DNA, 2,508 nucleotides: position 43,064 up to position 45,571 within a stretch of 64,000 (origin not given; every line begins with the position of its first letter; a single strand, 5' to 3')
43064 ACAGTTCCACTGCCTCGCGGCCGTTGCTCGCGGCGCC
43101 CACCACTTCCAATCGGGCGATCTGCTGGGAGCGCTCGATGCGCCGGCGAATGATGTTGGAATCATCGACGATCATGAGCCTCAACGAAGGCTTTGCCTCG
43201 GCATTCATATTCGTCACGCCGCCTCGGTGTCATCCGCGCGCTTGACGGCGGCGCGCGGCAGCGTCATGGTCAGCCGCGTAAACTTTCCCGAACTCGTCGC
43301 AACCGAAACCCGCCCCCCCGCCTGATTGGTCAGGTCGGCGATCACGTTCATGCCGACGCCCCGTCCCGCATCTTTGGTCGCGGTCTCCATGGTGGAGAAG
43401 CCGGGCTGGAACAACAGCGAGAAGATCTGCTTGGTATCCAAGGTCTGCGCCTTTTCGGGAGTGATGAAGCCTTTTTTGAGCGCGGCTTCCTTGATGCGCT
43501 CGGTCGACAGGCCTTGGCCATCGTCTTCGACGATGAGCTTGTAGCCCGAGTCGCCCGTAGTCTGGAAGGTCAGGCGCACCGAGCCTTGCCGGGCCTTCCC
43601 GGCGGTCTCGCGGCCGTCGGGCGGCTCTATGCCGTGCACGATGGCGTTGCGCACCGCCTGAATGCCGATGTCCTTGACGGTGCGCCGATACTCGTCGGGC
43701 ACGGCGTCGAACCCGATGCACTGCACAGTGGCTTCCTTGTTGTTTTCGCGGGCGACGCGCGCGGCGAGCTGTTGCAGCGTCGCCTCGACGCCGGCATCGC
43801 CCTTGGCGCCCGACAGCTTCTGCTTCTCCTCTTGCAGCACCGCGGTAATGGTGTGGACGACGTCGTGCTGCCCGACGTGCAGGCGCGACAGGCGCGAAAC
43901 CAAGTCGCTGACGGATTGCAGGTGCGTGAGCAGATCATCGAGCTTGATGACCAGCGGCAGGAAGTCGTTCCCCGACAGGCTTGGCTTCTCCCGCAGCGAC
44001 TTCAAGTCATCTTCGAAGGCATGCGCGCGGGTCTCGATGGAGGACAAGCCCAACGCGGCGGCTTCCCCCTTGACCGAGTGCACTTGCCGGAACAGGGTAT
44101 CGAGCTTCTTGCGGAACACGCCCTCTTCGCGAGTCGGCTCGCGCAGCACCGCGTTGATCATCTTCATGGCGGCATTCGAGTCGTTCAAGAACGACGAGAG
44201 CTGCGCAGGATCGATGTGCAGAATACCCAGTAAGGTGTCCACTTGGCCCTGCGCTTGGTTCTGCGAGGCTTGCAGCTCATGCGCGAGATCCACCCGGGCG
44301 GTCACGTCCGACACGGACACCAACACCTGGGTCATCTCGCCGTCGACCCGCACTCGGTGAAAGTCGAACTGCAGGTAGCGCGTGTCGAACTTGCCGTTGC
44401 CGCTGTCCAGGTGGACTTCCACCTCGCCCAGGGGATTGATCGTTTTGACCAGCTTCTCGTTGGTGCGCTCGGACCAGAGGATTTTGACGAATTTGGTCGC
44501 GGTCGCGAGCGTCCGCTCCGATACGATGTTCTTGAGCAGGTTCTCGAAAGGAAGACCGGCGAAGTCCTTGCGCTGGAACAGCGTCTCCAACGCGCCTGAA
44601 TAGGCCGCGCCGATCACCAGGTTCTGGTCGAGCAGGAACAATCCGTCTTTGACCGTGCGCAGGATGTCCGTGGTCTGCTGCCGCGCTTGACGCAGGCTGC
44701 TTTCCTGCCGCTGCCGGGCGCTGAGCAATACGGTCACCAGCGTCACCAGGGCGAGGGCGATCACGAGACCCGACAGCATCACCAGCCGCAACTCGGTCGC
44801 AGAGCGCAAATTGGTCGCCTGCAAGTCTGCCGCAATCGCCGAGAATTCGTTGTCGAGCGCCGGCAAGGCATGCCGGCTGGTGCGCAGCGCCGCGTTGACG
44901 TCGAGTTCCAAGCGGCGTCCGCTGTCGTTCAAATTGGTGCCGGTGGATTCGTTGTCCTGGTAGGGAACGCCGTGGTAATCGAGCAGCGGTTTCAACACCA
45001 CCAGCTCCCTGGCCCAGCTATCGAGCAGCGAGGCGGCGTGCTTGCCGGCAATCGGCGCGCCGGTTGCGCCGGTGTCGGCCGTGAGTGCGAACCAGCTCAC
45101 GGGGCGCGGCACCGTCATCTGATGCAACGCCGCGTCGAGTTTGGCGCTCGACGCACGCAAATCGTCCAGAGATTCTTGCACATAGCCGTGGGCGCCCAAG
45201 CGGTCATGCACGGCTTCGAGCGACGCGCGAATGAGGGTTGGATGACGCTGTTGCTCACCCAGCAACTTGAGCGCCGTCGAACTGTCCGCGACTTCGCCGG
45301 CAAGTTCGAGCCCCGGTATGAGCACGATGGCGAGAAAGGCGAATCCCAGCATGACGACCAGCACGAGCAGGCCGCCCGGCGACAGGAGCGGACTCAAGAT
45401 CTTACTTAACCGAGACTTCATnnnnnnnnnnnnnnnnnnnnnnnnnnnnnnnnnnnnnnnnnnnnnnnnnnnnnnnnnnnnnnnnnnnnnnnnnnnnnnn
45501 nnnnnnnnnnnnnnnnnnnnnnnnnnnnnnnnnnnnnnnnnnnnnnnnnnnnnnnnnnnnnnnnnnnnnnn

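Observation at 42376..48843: Five-gene, translationally coupled signalling operon mixing chemotaxis-type, Hanks-type and TonB-type modules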

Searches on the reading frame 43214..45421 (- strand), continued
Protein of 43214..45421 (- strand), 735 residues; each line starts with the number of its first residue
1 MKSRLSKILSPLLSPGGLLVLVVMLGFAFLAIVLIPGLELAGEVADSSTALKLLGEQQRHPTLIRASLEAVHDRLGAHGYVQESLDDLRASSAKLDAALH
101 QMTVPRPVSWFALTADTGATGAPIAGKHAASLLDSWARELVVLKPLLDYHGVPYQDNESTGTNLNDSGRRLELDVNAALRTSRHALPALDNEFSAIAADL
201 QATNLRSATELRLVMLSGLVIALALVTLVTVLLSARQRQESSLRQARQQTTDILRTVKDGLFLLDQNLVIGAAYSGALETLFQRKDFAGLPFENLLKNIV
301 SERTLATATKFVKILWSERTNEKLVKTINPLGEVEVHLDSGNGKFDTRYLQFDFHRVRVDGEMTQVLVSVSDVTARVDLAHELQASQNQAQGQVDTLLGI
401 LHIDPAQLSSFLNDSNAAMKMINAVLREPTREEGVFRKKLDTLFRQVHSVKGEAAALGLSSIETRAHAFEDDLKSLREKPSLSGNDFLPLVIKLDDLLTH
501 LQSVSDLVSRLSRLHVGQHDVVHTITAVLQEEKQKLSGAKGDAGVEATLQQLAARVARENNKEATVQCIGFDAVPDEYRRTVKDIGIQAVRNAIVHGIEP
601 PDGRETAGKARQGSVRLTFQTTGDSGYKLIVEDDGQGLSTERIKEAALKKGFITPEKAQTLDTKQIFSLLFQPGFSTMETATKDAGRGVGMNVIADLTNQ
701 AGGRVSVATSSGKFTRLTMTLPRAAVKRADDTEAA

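Call 87: search_protein_families(library=pfam, proteins=[L031:3628-4470:+, L034:10438-11280:+, L068:9725-10564:+, L025:11465-12253:+, L030:11486-12280:+, L060:10234-11025:+, L065:7471-8274:+, L067:10411-11274:+, L035:8824-9645:+, L061:8048-9673:-], max_evalue=0.001)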
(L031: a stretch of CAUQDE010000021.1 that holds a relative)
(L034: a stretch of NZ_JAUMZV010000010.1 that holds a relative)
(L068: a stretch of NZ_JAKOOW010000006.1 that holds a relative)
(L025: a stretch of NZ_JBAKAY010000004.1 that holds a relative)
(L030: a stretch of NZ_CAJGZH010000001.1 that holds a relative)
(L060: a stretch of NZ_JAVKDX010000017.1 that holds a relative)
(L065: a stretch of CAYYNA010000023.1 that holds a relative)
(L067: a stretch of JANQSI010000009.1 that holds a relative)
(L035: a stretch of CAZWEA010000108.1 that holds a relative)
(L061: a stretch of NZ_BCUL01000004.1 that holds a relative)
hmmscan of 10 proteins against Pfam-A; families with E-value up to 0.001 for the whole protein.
L031:3628-4470:+ (281 aa): 4 families
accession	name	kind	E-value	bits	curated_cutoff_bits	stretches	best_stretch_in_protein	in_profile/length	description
PF00497.25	SBP_bac_3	-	2.5e-32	111.9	26.4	1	53-263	9-131/132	Bacterial extracellular solute-binding proteins, family 3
PF10613.14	Lig_chan-Glu_bd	-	2.4e-08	34.5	30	1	54-134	11-111/115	Ligated ion channel L-glutamate- and glycine-binding site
PF12974.12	Phosphonate-bd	-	1.6e-07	31.4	27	1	131-242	88-210/242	ABC transporter, phosphonate, periplasmic substrate-binding protein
PF09084.16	NMT1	-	1.6e-05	25.3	20.5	1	117-196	62-146/216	NMT1/THI5 like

L034:10438-11280:+ (281 aa): 4 families
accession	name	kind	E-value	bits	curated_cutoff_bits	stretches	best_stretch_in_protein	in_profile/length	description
PF00497.25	SBP_bac_3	-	6.8e-33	113.7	26.4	1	53-263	9-131/132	Bacterial extracellular solute-binding proteins, family 3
PF10613.14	Lig_chan-Glu_bd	-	2.2e-08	34.6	30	1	55-134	12-111/115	Ligated ion channel L-glutamate- and glycine-binding site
PF12974.12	Phosphonate-bd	-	4.1e-07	30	27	1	131-251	88-219/242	ABC transporter, phosphonate, periplasmic substrate-binding protein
PF09084.16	NMT1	-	1.5e-06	28.7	20.5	1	117-196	62-146/216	NMT1/THI5 like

L068:9725-10564:+ (280 aa): 4 families
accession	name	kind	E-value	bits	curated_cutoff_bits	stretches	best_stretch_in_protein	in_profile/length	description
PF00497.25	SBP_bac_3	-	1.4e-34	119.1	26.4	1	54-265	8-131/132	Bacterial extracellular solute-binding proteins, family 3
PF10613.14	Lig_chan-Glu_bd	-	8.8e-09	35.9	30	1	56-137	11-112/115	Ligated ion channel L-glutamate- and glycine-binding site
PF09084.16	NMT1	-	2.2e-05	24.9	20.5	1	118-187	61-127/216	NMT1/THI5 like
PF12974.12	Phosphonate-bd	-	8.7e-05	22.4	27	1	134-263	89-229/242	ABC transporter, phosphonate, periplasmic substrate-binding protein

L025:11465-12253:+ (263 aa): 1 family
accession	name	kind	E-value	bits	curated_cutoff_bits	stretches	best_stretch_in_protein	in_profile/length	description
PF00318.25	Ribosomal_S2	-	4.4e-97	324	26.1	1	14-229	1-216/216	Ribosomal protein S2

L030:11486-12280:+ (265 aa): 1 family
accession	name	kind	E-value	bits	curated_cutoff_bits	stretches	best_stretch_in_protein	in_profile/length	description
PF00318.25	Ribosomal_S2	-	4.7e-97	323.9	26.1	1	14-229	1-216/216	Ribosomal protein S2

L060:10234-11025:+ (264 aa): 0 families

L065:7471-8274:+ (268 aa): 0 families

L067:10411-11274:+ (288 aa): 1 family
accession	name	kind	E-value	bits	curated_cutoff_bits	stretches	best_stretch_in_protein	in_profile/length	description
PF00497.25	SBP_bac_3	-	3.7e-08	33.6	26.4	1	51-202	10-98/132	Bacterial extracellular solute-binding proteins, family 3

L035:8824-9645:+ (274 aa): 5 families
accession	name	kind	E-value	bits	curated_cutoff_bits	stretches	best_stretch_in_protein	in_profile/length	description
PF01370.27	Epimerase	-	1e-11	45.2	20.9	1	3-177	1-221/240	NAD dependent epimerase/dehydratase family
PF13460.12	NAD_binding_10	-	2.7e-07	31.1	27.2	1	7-136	1-147/184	NAD(P)H-binding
PF04321.23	RmlD_sub_bind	-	3.7e-07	30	27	1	1-150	1-167/287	RmlD substrate binding domain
PF07993.18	NAD_binding_4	-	0.00011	21.8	20.1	0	108-138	176-210/258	Male sterility protein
PF01073.25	3Beta_HSD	-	0.00013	21.5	22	0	4-20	1-17/280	3-beta hydroxysteroid dehydrogenase/isomerase family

L061:8048-9673:- (542 aa): 8 families
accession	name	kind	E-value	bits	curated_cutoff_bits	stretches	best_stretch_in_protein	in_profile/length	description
PF00117.34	GATase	-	3.4e-43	148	22.8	1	29-213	1-189/190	Glutamine amidotransferase class-I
PF00958.27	GMP_synt_C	-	5.2e-41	139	27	1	450-541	1-92/92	GMP synthase C terminal domain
PF02540.23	NAD_synthase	-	3.6e-12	46.4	21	1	236-309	14-87/242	NAD synthase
PF07722.19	Peptidase_C26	-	2.6e-08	34.3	20.5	1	92-196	100-219/219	Peptidase C26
PF03054.22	tRNA_Me_trans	-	2.9e-05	24.3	20.6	1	242-278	2-37/202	tRNA methyl transferase HUP domain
PF00764.25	Arginosuc_synth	-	0.00018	22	27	1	243-308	2-66/162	Arginosuccinate synthase N-terminal HUP domain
PF00733.27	Asn_synthase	-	0.00043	20.5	21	1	235-264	12-41/354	Asparagine synthase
PF06508.19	QueC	-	0.00087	19.3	22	0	244-412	3-177/210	Queuosine biosynthesis protein QueC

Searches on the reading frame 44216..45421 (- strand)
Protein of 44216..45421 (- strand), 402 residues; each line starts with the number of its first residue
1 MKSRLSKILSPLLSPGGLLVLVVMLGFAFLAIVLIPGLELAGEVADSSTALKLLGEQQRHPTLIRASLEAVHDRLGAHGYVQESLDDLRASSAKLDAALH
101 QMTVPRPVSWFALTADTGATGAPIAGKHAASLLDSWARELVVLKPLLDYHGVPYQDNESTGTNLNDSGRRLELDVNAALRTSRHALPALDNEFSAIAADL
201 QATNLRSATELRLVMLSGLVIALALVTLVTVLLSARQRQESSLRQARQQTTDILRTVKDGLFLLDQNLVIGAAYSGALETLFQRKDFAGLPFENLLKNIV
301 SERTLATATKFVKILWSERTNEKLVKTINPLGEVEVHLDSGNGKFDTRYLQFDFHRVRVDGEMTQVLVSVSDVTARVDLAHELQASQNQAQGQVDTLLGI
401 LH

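Call 9: search_protein_families(library=pfam, proteins=[window:44216-45421:-], max_evalue=10)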
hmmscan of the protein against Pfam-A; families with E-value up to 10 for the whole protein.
seq(402 aa): 2 families
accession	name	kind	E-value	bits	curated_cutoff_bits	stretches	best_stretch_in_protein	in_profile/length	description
PF23922.1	DUF7261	-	0.038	14.7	27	1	213-258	7-53/169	Family of unknown function (DUF7261)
PF06103.16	DUF948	-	0.2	12.3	37.2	1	217-257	2-42/89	Bacterial protein of unknown function (DUF948)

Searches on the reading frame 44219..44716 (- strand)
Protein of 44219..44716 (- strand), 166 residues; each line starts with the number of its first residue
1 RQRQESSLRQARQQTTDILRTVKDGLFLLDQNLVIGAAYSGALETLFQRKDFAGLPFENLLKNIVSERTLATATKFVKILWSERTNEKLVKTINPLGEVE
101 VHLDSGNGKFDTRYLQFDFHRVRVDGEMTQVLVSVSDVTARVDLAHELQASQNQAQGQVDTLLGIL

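Call 58: search_solved_structures(query=A4, max_evalue=10, show_alignments=1)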
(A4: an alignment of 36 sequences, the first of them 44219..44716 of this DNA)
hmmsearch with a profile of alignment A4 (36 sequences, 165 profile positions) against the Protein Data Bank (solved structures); distinct sequences matched with E-value up to 10: 0.

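Call 59: search_protein_families(library=pfam, alignment_id=A4, max_evalue=1)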
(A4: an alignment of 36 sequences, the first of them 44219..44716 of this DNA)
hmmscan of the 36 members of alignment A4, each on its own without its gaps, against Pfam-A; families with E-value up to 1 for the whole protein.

A. member 1, window:44219-44716:- (166 aa): 0 families

B. families by the number of members that match (of 36 scanned): 20 families
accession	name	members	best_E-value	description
PF08448.16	PAS_4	8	0.00022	PAS fold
PF13426.13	PAS_9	6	0.0013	PAS domain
PF00989.32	PAS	2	0.0044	PAS fold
PF17600.7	DUF5496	1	0.011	Family of unknown function (DUF5496)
PF02604.26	PhdYeFM_antitox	1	0.014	Antitoxin Phd_YefM, type II toxin-antitoxin system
PF01411.24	tRNA-synt_2c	1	0.017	tRNA synthetases class II (A)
PF24264.1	DUF7465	1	0.043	Family of unknown function (DUF7465)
PF14825.11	CFAP77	1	0.054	Cilia- and flagella-associated protein 77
PF10789.14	Phage_RpbA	1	0.056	Phage RNA polymerase binding, RpbA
PF01523.21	PmbA_TldD_1st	1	0.059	PmbA/TldA metallopeptidase domain 1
PF14894.11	Lsm_C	1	0.059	Lsm C-terminal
PF01051.27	Rep3_N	1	0.071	Initiator Replication protein, WH1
PF25684.1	Mycobacteriophage_Gp53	1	0.071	Mycobacteriophage Gene 53 protein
PF24979.1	Death_EDAR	1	0.13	EDAR death domain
PF14597.12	Lactamase_B_5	1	0.16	Metallo-beta-lactamase superfamily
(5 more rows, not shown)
